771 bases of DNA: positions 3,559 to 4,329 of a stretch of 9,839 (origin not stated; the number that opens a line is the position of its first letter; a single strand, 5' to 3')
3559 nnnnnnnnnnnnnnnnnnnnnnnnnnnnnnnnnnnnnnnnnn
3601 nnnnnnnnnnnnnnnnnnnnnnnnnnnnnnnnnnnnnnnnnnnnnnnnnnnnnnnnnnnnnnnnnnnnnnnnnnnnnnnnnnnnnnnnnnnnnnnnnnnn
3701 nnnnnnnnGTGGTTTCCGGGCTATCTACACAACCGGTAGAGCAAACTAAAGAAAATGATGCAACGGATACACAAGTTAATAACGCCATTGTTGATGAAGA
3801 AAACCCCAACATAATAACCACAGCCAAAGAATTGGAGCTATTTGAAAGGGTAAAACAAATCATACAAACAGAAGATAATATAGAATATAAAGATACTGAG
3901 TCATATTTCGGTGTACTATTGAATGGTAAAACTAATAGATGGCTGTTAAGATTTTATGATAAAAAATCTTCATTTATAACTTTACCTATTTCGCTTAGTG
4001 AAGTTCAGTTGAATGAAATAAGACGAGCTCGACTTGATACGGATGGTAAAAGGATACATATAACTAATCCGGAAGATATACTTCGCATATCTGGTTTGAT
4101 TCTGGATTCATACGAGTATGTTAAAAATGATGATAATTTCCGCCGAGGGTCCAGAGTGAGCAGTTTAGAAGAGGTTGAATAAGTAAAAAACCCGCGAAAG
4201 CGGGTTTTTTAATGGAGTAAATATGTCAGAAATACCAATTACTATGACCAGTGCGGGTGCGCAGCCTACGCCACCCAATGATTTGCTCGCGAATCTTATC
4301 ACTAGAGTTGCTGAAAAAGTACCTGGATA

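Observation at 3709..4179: Unassigned C-terminal half of the cargo protein, set apart by an acidic, low-complexity linker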

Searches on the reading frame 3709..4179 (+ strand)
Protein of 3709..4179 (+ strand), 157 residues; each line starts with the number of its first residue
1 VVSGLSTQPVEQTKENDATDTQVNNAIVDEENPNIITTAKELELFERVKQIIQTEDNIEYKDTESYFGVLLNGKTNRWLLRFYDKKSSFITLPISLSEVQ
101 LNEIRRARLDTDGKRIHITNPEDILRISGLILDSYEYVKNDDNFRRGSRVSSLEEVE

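Call 14: search_protein_families(library=phrogs, proteins=[window:3709-4179:+], max_evalue=0.1)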
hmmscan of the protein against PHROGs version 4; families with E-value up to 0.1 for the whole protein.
window:3709-4179:+ (157 aa): 2 families
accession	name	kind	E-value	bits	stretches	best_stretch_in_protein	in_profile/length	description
phrog_4225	-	DNA, RNA and nucleotide metabolism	6.7e-31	108.6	1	2-141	228-357/357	endonuclease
phrog_3911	-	unknown function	0.024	16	1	11-66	15-70/101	-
